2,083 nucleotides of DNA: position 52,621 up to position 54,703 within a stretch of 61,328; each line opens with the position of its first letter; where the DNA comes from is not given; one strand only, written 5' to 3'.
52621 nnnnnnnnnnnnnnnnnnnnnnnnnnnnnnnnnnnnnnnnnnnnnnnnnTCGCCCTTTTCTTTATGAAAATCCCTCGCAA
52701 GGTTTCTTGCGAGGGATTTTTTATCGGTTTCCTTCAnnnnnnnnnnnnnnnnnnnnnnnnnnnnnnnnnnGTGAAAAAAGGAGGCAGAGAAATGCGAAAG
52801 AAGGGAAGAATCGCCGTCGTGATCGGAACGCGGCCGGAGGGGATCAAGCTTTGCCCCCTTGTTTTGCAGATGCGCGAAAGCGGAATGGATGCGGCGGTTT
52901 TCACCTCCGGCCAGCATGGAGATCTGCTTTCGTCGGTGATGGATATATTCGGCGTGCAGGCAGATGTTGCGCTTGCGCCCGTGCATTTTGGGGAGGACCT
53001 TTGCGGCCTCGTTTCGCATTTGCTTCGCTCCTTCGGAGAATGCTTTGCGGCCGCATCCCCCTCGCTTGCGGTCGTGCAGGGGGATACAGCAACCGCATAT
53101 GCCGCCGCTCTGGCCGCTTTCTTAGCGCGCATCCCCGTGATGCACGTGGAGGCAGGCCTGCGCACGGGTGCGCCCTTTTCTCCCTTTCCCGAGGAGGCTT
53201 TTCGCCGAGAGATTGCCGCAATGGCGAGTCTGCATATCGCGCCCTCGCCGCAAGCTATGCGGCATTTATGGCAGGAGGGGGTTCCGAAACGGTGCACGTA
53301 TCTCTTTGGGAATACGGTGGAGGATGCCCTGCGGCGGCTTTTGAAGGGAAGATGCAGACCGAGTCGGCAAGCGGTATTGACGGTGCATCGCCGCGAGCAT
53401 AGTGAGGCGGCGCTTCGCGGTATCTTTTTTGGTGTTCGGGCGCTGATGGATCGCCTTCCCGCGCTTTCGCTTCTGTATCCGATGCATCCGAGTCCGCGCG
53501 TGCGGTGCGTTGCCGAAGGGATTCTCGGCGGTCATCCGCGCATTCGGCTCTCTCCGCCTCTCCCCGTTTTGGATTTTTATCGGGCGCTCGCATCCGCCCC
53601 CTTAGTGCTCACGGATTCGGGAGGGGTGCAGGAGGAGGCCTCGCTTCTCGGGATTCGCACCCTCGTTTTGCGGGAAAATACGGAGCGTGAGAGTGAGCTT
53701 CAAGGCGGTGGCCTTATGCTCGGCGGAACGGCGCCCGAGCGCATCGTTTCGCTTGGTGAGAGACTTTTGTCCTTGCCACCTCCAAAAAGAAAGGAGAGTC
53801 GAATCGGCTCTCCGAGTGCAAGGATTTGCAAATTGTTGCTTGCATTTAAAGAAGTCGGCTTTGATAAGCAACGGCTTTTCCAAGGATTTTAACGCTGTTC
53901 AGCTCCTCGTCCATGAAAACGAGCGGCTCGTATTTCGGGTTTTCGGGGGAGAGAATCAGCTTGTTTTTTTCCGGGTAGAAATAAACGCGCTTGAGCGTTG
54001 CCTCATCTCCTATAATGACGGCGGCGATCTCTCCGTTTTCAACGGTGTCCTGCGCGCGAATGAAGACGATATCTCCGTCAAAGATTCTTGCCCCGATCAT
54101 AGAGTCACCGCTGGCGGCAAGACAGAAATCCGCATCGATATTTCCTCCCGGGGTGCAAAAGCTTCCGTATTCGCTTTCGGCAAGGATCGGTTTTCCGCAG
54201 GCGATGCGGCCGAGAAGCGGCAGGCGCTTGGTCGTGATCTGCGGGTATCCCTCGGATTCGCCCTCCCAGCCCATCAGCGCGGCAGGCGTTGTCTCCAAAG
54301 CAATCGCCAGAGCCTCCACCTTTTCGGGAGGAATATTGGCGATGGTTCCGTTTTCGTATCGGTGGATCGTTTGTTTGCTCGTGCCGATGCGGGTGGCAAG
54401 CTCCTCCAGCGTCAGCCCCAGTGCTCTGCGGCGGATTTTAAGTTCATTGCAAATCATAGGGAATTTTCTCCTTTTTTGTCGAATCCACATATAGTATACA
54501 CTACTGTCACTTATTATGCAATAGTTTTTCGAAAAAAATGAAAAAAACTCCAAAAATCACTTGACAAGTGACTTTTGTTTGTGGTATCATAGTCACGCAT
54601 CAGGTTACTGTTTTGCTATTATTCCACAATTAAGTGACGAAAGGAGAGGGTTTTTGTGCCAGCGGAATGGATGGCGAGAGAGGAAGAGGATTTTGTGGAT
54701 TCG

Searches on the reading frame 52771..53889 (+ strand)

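Call 9: search_protein_families(library=pfam, proteins=[window:52771-53889:+], max_evalue=0.01)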
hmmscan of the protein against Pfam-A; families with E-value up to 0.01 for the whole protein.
window:52771-53889:+ (373 aa): 3 families
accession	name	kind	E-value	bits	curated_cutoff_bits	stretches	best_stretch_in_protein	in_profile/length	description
PF02350.25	Epimerase_2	-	2.2e-68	231.1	30.6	1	36-335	6-319/347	UDP-N-acetylglucosamine 2-epimerase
PF13579.12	Glyco_trans_4_4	-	2.6e-08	34.8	29.7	1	30-174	10-150/158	Glycosyl transferase 4-like domain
PF13439.12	Glyco_transf_4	-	0.0037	17.8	28.5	0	32-176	13-159/170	Glycosyltransferase Family 4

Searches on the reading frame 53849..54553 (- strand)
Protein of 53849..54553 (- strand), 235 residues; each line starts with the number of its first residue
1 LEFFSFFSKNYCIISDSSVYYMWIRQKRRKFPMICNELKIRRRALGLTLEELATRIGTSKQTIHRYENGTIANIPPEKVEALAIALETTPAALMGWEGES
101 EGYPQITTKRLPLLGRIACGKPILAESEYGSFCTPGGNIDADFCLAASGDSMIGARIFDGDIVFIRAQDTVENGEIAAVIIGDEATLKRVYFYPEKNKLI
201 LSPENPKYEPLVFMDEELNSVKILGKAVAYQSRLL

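Call 9: search_protein_families(library=pfam, proteins=[window:53849-54553:-], max_evalue=0.01)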
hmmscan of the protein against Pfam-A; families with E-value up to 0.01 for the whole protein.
window:53849-54553:- (235 aa): 7 families
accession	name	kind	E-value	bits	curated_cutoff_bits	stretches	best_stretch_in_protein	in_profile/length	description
PF00717.28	Peptidase_S24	-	4.2e-24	84.9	23.3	1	112-228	1-116/116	Peptidase S24-like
PF01381.28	HTH_3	-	1.3e-13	51.2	23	1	38-91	1-53/55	Helix-turn-helix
PF13560.12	HTH_31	-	1.4e-12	48.2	27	1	37-91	5-59/64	Helix-turn-helix domain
PF12844.13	HTH_19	-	2.4e-07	31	30.2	1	42-94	8-59/64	Helix-turn-helix domain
PF13443.12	HTH_26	-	4.1e-07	30.6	22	1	39-97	3-61/63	Cro/C1-type HTH DNA-binding domain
PF13413.12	HTH_25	-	0.00059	20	24.6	1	38-77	2-41/62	Helix-turn-helix domain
PF20432.4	Xre-like-HTH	-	0.0022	18.7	25.8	0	43-68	20-47/63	Antitoxin Xre-like helix-turn-helix domain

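Call 14: search_protein_families(library=phrogs, proteins=[window:53849-54457:-], max_evalue=0.01)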
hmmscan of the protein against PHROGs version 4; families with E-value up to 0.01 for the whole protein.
window:53849-54457:- (203 aa): 21 families
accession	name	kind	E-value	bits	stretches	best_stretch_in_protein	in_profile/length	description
phrog_4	-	transcription regulation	2.1e-37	130.1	1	7-200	142-337/400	transcriptional repressor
phrog_8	-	transcription regulation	5.6e-14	53.3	1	6-74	81-148/346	transcriptional regulator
phrog_811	-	DNA, RNA and nucleotide metabolism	5.6e-13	49.6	1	107-185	41-120/140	UmuD-like protein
phrog_6201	-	transcription regulation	1.3e-11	45.4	1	110-198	28-114/121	CI-like repressor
phrog_3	-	transcription regulation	4.8e-09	37.5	1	3-72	90-157/430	transcriptional repressor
phrog_2967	-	transcription regulation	7.9e-09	36.4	1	6-69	15-77/225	transcriptional regulator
phrog_8558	-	unknown function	7.6e-07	30.4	1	109-199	19-108/114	-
phrog_2439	-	transcription regulation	8.8e-07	29.1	1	4-61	10-66/367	transcriptional regulator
phrog_5823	-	transcription regulation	1.2e-06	28.9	1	5-71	10-76/404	transcriptional regulator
phrog_7950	-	transcription regulation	1.6e-05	25.9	1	5-36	11-42/68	transcriptional repressor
phrog_1373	-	transcription regulation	2.3e-05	25.5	1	5-38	67-100/166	transcriptional regulator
phrog_4583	-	transcription regulation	9.4e-05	23.4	1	6-65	15-73/81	transcriptional repressor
phrog_7241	-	transcription regulation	0.00018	22.6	1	5-62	65-121/122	transcriptional regulator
phrog_4836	-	transcription regulation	0.00064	20.3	1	3-39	77-113/194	CII-like regulator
phrog_2328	-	transcription regulation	0.0011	19.7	1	6-57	20-70/128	transcriptional repressor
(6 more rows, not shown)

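Call 88: search_protein_families(library=ncbifam, proteins=[window:53849-54457:-], max_evalue=0.01)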
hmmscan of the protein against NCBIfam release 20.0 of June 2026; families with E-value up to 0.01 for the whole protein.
window:53849-54457:- (203 aa): 12 families
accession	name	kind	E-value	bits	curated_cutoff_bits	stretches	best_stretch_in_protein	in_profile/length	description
TIGR00498.1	lexA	equivalog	8.9e-25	87.5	110.95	1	76-197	77-197/203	transcriptional repressor LexA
NF007621.2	PRK10276.1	subfamily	5.3e-13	49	110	1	107-193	26-108/115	translesion error-prone DNA polymerase V autoproteolytic subunit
TIGR03830.1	CxxCG_CxxCG_HTH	subfamily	5.1e-06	26.3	61.8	1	5-58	69-120/127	type II TA system antitoxin MqsA family protein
NF047948.1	male_kill_WMK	equivalog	1.5e-05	24.6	300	1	10-58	14-61/300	WO male-killing family protein Wmk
TIGR03070.1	couple_hipB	subfamily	2.5e-05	24.1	71.65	1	2-38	3-39/58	type II toxin-antitoxin system Y4mF family antitoxin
NF041951.1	phage_RstR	subfamily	0.00019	21.6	80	1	4-69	5-69/108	RstR family transcriptional repressor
NF041575.1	antitoxPezA_Strep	equivalog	0.00041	20.3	290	1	1-39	1-39/158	type II toxin-antitoxin system antitoxin PezA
NF003162.0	PRK04140.1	equivalog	0.0009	18.4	263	1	4-39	129-164/317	transcriptional regulator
NF007271.0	PRK09726.1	equivalog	0.0014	18.6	79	1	3-36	14-47/88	type II toxin-antitoxin system antitoxin HipB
TIGR00270.2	TIGR00270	equivalog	0.0021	17.9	110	1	7-40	81-114/159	multiprotein bridging factor aMBF1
TIGR02612.1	mob_myst_A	hypoth_equivalog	0.0053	16.6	122.6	1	10-37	34-61/150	mobile mystery protein A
NF007257.0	PRK09706.1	subfamily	0.0069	16.2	101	1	2-62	6-65/135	transcriptional repressor DicA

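Call 90: find_homologous_proteins(query=window:53849-54457:-, max_evalue=1e-20)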
Query window:53849-54457:- (203 aa): 7796 proteins with E <= 1e-20 among 8000 candidates; the best 120 are listed.
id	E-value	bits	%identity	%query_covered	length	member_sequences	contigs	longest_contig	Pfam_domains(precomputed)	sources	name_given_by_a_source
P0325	4.5e-129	446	100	100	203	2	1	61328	PF12844.14,PF00717.29,PF01381.29,PF13560.13,PF13443.13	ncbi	-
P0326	1.7e-121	421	95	100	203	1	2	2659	PF12844.14,PF00717.29,PF01381.29,PF13560.13,PF13443.13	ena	-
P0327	1.5e-110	386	88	100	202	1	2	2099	PF12844.14,PF00717.29,PF01381.29,PF13560.13,PF13443.13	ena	-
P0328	1.9e-110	385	87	100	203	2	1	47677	PF12844.14,PF13413.13,PF00717.29,PF01381.29,PF13560.13,PF13443.13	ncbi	-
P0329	2.3e-110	385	87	100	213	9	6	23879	PF12844.14,PF13413.13,PF00717.29,PF01381.29,PF13560.13,PF13443.13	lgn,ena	-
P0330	2.0e-109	382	86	100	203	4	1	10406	PF12844.14,PF00717.29,PF01381.29,PF13560.13,PF13443.13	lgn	-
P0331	8.0e-109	380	87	100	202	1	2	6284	PF12844.14,PF00717.29,PF01381.29,PF13560.13,PF13443.13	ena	-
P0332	1.2e-108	379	87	100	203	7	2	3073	PF12844.14,PF13413.13,PF00717.29,PF01381.29,PF13560.13,PF13443.13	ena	-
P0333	1.8e-108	379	86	100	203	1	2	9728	PF12844.14,PF13413.13,PF00717.29,PF01381.29,PF13560.13,PF13443.13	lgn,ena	-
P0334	3.0e-108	378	86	100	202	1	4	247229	PF12844.14,PF00717.29,PF01381.29,PF13560.13,PF13443.13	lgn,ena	-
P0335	4.2e-108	378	86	100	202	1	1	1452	PF12844.14,PF13413.13,PF00717.29,PF01381.29,PF13560.13,PF13443.13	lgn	-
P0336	1.5e-107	376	87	100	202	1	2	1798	PF12844.14,PF00717.29,PF01381.29,PF13560.13,PF13443.13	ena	-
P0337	6.3e-107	374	85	100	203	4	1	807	PF12844.14,PF00717.29,PF01381.29,PF13560.13,PF13443.13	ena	-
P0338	1.3e-106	373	85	100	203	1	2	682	PF12844.14,PF13413.13,PF00717.29,PF01381.29,PF13560.13,PF13443.13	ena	-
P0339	2.2e-106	372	84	100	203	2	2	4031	PF12844.14,PF00717.29,PF01381.29,PF13560.13,PF13443.13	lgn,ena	-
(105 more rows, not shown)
